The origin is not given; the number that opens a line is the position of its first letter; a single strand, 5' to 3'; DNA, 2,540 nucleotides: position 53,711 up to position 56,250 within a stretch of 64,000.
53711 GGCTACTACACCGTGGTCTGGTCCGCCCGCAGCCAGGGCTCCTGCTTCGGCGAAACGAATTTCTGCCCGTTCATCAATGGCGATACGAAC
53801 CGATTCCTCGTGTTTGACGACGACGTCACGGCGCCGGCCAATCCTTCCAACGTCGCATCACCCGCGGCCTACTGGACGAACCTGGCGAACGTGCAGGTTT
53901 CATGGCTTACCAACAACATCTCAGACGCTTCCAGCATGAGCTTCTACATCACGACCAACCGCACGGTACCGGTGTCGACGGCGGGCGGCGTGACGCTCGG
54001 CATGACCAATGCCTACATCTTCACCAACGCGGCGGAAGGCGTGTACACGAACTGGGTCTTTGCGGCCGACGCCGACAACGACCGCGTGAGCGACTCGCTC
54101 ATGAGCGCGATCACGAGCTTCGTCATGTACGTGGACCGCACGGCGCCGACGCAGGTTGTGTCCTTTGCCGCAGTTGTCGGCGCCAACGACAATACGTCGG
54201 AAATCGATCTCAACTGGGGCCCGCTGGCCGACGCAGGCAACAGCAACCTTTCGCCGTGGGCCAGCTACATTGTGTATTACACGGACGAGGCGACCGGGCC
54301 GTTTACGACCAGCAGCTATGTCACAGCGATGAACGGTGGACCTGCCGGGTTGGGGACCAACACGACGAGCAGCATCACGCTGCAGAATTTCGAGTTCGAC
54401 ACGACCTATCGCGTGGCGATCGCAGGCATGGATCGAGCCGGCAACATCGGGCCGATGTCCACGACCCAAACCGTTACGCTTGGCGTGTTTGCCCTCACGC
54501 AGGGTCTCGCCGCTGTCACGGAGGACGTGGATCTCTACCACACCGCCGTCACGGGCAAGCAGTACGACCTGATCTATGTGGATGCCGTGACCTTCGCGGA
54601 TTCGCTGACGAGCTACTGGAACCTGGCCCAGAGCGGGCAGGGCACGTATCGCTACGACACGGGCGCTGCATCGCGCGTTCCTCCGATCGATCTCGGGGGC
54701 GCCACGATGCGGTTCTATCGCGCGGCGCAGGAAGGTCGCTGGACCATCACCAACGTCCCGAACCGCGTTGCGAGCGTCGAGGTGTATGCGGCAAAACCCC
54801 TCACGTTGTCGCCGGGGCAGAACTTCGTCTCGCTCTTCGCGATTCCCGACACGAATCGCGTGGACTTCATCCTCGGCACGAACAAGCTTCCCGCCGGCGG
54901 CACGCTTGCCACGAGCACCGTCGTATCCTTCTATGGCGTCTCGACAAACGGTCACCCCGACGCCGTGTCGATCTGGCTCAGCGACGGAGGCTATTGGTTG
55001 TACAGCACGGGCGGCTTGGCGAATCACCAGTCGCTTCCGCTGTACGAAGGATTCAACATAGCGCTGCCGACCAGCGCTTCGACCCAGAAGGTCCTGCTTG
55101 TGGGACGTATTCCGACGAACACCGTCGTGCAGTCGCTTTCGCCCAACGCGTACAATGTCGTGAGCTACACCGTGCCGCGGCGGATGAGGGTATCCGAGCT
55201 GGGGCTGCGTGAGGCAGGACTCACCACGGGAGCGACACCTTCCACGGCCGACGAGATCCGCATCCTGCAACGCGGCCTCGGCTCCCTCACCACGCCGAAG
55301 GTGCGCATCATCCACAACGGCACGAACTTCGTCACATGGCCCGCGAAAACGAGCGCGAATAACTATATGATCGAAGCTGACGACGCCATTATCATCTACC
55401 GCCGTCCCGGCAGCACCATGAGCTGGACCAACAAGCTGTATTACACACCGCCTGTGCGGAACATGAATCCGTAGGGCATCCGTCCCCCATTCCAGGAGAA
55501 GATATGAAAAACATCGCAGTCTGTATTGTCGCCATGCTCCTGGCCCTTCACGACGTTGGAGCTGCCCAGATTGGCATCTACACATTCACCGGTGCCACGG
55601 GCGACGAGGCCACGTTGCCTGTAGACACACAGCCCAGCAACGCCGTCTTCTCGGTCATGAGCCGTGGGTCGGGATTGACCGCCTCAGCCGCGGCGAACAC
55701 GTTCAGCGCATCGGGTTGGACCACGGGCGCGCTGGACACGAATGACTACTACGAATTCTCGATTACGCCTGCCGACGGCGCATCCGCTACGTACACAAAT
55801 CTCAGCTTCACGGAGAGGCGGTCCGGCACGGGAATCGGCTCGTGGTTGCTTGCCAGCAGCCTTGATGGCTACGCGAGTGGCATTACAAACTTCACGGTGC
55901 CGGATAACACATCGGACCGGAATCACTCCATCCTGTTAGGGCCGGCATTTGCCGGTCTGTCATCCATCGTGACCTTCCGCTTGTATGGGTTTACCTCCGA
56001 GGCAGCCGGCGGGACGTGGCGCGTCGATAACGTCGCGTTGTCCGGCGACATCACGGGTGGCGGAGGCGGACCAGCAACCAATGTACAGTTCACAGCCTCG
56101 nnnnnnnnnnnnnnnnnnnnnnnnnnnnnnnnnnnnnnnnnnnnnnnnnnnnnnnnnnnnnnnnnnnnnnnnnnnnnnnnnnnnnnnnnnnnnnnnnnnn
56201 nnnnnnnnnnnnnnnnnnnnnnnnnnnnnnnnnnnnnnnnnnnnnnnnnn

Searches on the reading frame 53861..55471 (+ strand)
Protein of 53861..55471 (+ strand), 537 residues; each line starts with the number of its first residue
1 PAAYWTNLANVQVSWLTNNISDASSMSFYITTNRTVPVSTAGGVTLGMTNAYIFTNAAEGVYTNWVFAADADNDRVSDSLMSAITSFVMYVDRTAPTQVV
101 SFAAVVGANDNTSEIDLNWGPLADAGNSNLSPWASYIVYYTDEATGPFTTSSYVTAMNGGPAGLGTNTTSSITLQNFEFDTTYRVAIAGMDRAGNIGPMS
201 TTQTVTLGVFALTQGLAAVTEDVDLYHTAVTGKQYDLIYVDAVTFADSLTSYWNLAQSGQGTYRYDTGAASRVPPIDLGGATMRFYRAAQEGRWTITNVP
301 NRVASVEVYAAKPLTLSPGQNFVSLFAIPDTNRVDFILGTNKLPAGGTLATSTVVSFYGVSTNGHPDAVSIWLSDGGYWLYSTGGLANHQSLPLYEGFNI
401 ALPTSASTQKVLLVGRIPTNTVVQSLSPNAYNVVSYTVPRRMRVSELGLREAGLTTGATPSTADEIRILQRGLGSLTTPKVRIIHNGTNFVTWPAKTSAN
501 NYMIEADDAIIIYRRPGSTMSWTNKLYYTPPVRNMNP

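Call 34: find_homologous_proteins(query=window:53861-55471:+, max_evalue=1e-10)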
Query window:53861-55471:+ (537 aa): 1 proteins with E <= 1e-10 among 8000 candidates.
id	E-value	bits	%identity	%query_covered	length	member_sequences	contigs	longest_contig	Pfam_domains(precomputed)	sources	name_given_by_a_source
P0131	5.2e-50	189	35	70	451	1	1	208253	-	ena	-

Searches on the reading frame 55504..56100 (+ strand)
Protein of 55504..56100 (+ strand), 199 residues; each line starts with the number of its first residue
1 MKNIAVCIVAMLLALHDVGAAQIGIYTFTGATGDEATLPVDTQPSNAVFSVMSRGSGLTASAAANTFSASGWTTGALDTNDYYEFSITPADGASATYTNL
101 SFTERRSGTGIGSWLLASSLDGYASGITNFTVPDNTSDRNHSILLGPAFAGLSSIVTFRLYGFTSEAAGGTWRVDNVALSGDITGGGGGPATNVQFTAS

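Call 8: search_protein_families(library=pfam, proteins=[window:55504-56100:+], max_evalue=10)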
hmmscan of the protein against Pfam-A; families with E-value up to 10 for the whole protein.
window:55504-56100:+ (199 aa): 0 families
